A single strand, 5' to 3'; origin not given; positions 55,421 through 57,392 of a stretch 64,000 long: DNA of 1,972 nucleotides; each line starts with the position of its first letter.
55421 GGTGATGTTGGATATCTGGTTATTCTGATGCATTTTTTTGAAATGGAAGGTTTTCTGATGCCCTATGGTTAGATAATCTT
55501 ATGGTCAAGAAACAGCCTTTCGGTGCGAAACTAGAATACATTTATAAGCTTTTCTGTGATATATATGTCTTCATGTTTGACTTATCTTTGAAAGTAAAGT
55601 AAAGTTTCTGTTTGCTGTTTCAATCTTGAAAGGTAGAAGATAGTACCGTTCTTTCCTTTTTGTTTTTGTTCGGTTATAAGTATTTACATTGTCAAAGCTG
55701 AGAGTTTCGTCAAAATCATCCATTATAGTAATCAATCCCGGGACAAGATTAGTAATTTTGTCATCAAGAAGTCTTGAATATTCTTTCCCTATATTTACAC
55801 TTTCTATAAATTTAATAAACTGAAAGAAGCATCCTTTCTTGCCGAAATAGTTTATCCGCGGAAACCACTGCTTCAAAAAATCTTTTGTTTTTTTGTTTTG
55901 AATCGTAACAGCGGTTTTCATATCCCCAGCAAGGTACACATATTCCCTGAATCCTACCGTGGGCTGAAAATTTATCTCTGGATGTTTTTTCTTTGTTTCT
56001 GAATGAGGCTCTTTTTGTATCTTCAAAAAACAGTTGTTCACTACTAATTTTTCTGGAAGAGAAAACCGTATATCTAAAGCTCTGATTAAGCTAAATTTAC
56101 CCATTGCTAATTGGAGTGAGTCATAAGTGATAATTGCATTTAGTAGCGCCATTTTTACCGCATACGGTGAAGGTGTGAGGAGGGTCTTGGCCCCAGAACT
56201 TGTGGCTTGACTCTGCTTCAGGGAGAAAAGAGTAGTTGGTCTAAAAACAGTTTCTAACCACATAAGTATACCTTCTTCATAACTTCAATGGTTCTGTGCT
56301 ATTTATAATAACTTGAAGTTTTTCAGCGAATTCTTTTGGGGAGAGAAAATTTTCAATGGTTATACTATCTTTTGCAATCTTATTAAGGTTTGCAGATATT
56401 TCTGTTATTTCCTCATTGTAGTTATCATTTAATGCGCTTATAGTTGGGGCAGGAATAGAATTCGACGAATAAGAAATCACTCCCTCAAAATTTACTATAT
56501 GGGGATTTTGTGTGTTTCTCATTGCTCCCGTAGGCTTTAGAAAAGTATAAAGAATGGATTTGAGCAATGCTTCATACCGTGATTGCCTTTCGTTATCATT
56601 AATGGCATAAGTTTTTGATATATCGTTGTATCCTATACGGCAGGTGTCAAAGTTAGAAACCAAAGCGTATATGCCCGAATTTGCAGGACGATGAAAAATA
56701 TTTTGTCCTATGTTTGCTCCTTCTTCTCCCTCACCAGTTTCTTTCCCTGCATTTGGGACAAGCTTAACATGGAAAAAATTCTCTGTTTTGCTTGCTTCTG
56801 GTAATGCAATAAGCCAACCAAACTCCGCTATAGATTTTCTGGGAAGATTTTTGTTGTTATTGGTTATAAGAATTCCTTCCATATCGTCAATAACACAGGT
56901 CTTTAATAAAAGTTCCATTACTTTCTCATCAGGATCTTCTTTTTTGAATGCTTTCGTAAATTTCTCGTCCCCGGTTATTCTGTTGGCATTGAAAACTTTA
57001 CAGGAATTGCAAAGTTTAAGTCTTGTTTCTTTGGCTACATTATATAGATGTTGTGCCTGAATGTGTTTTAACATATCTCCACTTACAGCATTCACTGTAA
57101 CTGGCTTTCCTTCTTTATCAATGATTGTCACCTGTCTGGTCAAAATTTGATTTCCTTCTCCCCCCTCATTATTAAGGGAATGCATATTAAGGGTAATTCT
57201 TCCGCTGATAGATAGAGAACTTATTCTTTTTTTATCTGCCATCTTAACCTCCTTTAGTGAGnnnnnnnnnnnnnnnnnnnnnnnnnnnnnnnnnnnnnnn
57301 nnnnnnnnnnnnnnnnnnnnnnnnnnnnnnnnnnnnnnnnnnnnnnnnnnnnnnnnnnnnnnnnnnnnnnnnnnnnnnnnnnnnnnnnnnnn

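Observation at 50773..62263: Complete Dev/Myxan-arranged type I-B-like CRISPR-Cas system with a 41-spacer array, about 11 kb from oriC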

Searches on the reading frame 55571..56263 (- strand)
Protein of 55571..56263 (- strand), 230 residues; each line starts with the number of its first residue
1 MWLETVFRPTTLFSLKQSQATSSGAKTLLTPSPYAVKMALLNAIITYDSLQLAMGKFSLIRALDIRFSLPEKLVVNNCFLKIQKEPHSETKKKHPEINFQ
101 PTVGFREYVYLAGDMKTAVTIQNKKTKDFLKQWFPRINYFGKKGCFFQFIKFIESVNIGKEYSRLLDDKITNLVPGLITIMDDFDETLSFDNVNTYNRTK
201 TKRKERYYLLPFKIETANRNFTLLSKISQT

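Call 7: search_protein_families(library=ncbifam, proteins=[window:55571-56263:-], max_evalue=0.01)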
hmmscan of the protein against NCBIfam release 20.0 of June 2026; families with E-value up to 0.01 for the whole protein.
window:55571-56263:- (230 aa): 0 families

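Call 8: search_protein_families(library=pfam, proteins=[window:55571-56263:-], max_evalue=0.01)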
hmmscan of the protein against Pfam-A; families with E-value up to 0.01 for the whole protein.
window:55571-56263:- (230 aa): 0 families

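Call 10: search_protein_families(library=padloc, proteins=[window:55571-56263:-], max_evalue=0.01)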
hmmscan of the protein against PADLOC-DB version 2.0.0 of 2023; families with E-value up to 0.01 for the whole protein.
window:55571-56263:- (230 aa): 1 family
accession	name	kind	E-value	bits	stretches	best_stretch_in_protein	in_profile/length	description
PDLC01390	Cas5a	-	1.7e-69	231.9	1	1-227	1-220/221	CAS-I-A; effector_G5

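Call 17: search_solved_structures(query=window:55571-56263:-, max_evalue=10)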
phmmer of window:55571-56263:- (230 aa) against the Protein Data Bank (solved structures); distinct sequences matched with E-value up to 10: 3.
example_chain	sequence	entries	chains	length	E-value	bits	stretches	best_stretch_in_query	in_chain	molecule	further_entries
7bb9_A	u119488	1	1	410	0.78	12.5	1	110-174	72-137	Lugdulysin E242Q Y315F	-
7bb8_A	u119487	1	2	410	0.82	12.4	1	110-174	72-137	Neutral metalloprotease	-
6eri_AQ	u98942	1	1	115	1.3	11.8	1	122-156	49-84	50S ribosomal protein L20, chloroplastic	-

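Call 39: find_homologous_proteins(query=window:55571-56263:-, max_evalue=0.001)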
Query window:55571-56263:- (230 aa): 413 proteins with E <= 0.001 among 564 candidates; the best 120 are listed.
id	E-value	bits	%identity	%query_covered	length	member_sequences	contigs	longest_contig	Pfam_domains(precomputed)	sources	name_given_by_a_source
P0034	1.9e-148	510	100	100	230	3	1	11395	-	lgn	-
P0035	8.7e-117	406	80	98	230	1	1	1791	-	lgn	-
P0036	1.5e-113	396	77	97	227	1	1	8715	-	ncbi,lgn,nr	ncbi:MAG: hypothetical protein U9Q18_01985 [Caldisericota bacterium]|nr:hypothetical protein [Caldis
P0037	9.3e-112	390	76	99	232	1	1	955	-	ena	-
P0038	1.0e-108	380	74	97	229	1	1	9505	-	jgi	jgi:hypothetical protein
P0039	7.8e-105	367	71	99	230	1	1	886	-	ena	-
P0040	7.9e-102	357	72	97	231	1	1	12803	-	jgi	-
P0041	1.5e-99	350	70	99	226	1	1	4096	-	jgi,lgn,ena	-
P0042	2.8e-99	349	71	97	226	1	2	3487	-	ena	-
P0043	3.1e-99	349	70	99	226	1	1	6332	-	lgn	-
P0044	9.0e-95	334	65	99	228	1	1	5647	-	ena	-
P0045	6.0e-94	332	66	99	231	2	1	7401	-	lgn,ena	-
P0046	1.1e-92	328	67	99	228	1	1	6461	-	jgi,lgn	jgi:hypothetical protein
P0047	3.9e-92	326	67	99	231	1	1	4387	-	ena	-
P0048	2.6e-77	277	79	68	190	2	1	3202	PF27553.1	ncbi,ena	-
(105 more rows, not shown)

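Call 44: search_protein_families(library=ncbifam, proteins=[window:55571-56263:-], max_evalue=10)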
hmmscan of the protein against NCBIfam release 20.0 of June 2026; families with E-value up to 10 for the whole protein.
window:55571-56263:- (230 aa): 0 families

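Call 45: search_dna_similar(query=window:55571-56263:-, collection=plasmids, mode=protein, max_evalue=0.001, max_rows=20)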
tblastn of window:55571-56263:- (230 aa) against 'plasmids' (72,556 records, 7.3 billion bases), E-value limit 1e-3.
Records with a match: 6; places in all: 6; records where one place covers at least 80% of the query: 6.
Best place of each record, by identity: <60% 6.
By first word of the organism name: Nostoc 2; Anabaena 1; Sphaerospermopsis 1; Deinococcus 1; Planktothrix 1.
By predicted mobility (MOB-suite, as given by PLSDB): conjugative 4; non-mobilizable 2.
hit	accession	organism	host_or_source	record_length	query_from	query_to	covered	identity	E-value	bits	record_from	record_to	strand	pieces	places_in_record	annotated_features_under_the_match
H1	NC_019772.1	Anabaena cylindrica PCC 7122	water, most likely pond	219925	2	226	98%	33.1%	2e-26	113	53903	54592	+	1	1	hypothetical protein | cas6: CRISPR system precrRNA processing endoribonuclease RAMP protein Cas6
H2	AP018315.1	Sphaerospermopsis kisseleviana NIES-73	-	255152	2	226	98%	32.6%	7e-27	115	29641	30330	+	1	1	hypothetical protein (x2)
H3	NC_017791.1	Deinococcus gobiensis I-0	-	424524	2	228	99%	31.9%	5e-33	132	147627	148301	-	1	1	hypothetical protein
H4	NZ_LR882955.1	Planktothrix agardhii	-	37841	2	223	97%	31.5%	6e-27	115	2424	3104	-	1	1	hypothetical protein | cas6: CRISPR system precrRNA processing endoribonuclease RAMP protein Cas6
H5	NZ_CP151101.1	Nostoc sp. UHCC 0302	isolated culture,lake sediment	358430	2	202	87%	33.8%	1e-25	111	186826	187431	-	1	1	hypothetical protein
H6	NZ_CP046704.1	Nostoc sp. ATCC 53789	-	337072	2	202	87%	32.4%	1e-24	108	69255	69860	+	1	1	hypothetical protein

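Call 46: get_annotated_region(hit=H1, flank=9000)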
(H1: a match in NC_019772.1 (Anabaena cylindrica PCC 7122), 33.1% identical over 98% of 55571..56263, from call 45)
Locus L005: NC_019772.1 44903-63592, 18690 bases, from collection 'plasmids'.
description: Anabaena cylindrica PCC 7122 plasmid pANACY.01, complete sequence
organism: Anabaena cylindrica PCC 7122 (NCBI taxid 272123)
taxonomy: Bacteria; Cyanobacteriota; Cyanophyceae; Nostocales; Nostocaceae; Anabaena; Anabaena cylindrica; Anabaena cylindrica PCC 7122
host: -; source: water, most likely pond; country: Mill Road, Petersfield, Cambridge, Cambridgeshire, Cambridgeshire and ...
typing (MOB-suite, as given by PLSDB): conjugative; replicon rep_cluster_345; relaxase MOBP; mating-pair formation MPF_T
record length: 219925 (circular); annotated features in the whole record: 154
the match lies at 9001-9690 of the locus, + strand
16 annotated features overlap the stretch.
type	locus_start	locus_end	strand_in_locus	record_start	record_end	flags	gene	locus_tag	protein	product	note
CDS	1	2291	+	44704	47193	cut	-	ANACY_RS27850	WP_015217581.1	TIGR03986 family CRISPR-associated RAMP protein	-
CDS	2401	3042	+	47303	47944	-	-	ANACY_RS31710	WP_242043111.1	DEAD/DEAH box helicase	-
CDS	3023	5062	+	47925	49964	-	cas3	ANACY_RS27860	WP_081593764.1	CRISPR-associated helicase Cas3'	GO:0043571 - maintenance of CRISPR repeat elements [Evidence IEA]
CDS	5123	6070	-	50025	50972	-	-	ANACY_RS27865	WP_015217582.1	hypothetical protein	-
CDS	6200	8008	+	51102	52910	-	-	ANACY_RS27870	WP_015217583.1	hypothetical protein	-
CDS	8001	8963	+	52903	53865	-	-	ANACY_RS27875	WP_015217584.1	DevR family CRISPR-associated autoregulator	GO:0043571 - maintenance of CRISPR repeat elements [Evidence IEA]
CDS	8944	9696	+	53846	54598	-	-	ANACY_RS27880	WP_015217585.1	hypothetical protein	-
CDS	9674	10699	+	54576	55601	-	cas6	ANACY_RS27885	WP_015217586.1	CRISPR system precrRNA processing endoribonuclease RAMP protein Cas6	-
CDS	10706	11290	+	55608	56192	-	cas4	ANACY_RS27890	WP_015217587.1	CRISPR-associated protein Cas4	GO:0043571 - maintenance of CRISPR repeat elements [Evidence IEA]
CDS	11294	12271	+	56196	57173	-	cas1d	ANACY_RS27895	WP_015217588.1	type I-D CRISPR-associated endonuclease Cas1d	GO:0043571 - maintenance of CRISPR repeat elements [Evidence IEA]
CDS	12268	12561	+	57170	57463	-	cas2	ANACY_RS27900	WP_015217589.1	CRISPR-associated endonuclease Cas2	GO:0043571 - maintenance of CRISPR repeat elements [Evidence IEA]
CDS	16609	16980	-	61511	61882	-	-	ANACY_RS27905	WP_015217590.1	hypothetical protein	-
CDS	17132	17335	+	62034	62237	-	cutA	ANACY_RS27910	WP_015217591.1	divalent-cation tolerance protein CutA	GO:0010038 - response to metal ion [Evidence IEA]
CDS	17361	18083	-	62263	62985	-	-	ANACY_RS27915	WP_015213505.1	IS1 family transposase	-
CDS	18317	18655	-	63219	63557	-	-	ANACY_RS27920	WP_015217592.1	hypothetical protein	-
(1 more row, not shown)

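Call 47: get_annotated_region(hit=H3, flank=9000)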
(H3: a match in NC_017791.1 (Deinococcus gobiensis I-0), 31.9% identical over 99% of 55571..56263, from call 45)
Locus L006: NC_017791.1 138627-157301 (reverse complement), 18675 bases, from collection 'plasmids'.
description: Deinococcus gobiensis I-0 plasmid P2, complete sequence
organism: Deinococcus gobiensis I-0 (NCBI taxid 745776)
taxonomy: Bacteria; Deinococcota; Deinococci; Deinococcales; Deinococcaceae; Deinococcus; Deinococcus gobiensis; Deinococcus gobiensis I-0
host: -; source: -; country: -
typing (MOB-suite, as given by PLSDB): non-mobilizable; replicon rep_cluster_1552; mating-pair formation MPF_T
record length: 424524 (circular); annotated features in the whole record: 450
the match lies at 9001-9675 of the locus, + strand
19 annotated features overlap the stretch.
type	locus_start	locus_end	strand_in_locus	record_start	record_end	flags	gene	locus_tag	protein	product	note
CDS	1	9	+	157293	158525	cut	-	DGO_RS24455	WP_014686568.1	hypothetical protein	-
CDS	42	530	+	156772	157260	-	-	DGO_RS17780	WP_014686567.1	hypothetical protein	-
CDS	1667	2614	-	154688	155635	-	-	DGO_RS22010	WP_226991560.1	WYL domain-containing protein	-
CDS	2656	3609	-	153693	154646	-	cas6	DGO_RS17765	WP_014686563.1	CRISPR system precrRNA processing endoribonuclease RAMP protein Cas6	-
CDS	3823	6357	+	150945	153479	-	cas3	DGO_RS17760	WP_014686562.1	CRISPR-associated helicase Cas3'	GO:0043571 - maintenance of CRISPR repeat elements [Evidence IEA]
CDS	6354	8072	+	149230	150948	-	-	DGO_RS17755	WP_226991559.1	hypothetical protein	-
CDS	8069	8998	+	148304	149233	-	-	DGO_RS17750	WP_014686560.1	DevR family CRISPR-associated autoregulator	GO:0043571 - maintenance of CRISPR repeat elements [Evidence IEA]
CDS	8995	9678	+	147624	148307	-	-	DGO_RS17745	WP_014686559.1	hypothetical protein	-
CDS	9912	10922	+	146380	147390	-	cas1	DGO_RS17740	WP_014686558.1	CRISPR-associated endonuclease Cas1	GO:0043571 - maintenance of CRISPR repeat elements [Evidence IEA]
CDS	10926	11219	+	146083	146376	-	cas2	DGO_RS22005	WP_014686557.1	CRISPR-associated endonuclease Cas2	GO:0043571 - maintenance of CRISPR repeat elements [Evidence IEA]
CDS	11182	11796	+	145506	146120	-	cas4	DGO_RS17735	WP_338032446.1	CRISPR-associated protein Cas4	GO:0043571 - maintenance of CRISPR repeat elements [Evidence IEA]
CDS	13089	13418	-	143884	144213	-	-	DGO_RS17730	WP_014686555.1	hypothetical protein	-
CDS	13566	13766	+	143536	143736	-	-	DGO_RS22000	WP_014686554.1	helix-turn-helix transcriptional regulator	-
CDS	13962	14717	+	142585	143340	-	-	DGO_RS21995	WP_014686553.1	CAP domain-containing protein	-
CDS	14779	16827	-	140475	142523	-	-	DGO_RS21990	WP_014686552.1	prepilin-type N-terminal cleavage/methylation domain-containing protein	-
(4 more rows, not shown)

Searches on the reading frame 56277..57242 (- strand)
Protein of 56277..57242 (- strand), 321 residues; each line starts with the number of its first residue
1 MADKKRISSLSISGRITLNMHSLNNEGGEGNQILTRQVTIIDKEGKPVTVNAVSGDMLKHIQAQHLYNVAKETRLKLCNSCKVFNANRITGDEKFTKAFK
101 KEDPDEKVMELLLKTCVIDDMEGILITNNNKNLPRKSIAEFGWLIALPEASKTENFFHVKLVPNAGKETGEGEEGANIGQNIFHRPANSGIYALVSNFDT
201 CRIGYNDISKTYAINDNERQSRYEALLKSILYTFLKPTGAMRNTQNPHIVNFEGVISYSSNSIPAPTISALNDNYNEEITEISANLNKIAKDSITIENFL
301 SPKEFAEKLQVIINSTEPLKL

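Call 7: search_protein_families(library=ncbifam, proteins=[window:56277-57242:-], max_evalue=0.01)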
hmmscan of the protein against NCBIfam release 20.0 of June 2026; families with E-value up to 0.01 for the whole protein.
window:56277-57242:- (321 aa): 2 families
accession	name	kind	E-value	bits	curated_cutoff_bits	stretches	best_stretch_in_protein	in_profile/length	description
TIGR02583.1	DevR_archaea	exception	2.4e-35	122.2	212.6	1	10-280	2-276/284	type I-A CRISPR-associated protein Cas7/Csa2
TIGR01875.1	cas_MJ0381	subfamily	9.4e-32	110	67.3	1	11-259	2-236/240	DevR family CRISPR-associated autoregulator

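Call 8: search_protein_families(library=pfam, proteins=[window:56277-57242:-], max_evalue=0.01)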
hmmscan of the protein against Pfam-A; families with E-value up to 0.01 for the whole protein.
window:56277-57242:- (321 aa): 1 family
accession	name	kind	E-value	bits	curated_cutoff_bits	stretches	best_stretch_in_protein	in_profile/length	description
PF01905.21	DevR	-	1.8e-72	244.1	23.8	1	12-278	1-268/270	CRISPR-associated negative auto-regulator DevR/Csa2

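Call 10: search_protein_families(library=padloc, proteins=[window:56277-57242:-], max_evalue=0.01)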
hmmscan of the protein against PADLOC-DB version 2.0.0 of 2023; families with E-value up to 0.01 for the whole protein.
window:56277-57242:- (321 aa): 7 families
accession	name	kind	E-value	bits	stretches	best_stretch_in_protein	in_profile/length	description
PDLC01610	Cas7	-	1.5e-63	212.4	1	12-278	1-239/241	CAS-I; effector_G7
PDLC01298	Cas7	-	2.1e-36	123.7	1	13-279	1-258/262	CAS-I; effector_G7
PDLC00957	Cas7a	-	6.2e-36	122.2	1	10-280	2-276/284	"CRISPR-associated protein Cas7/Csa2, subtype I-A/APERN"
PDLC01455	Cas7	-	1.4e-35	121.2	1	9-304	3-250/268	CAS-I; effector_G7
PDLC00960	Cas7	-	2.5e-32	110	1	11-259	2-236/240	CRISPR-associated autoregulator DevR family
PDLC01263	Cas7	-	7.6e-26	89.1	1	16-259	1-202/205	CAS-I; effector_G7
PDLC01300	Cas7b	-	1.2e-05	22.9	1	113-292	71-230/266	CAS-I-B; effector_G7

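Call 16: search_solved_structures(query=window:56277-57242:-, max_evalue=0.01)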
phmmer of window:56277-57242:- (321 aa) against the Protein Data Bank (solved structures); distinct sequences matched with E-value up to 0.01: 2.
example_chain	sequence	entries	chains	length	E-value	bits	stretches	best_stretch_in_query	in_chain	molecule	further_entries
7r21_I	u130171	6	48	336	2.5e-07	33.8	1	11-282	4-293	Cas7a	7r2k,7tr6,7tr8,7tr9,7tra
4reg_A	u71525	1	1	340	2.7e-07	33.7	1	11-282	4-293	Uncharacterized protein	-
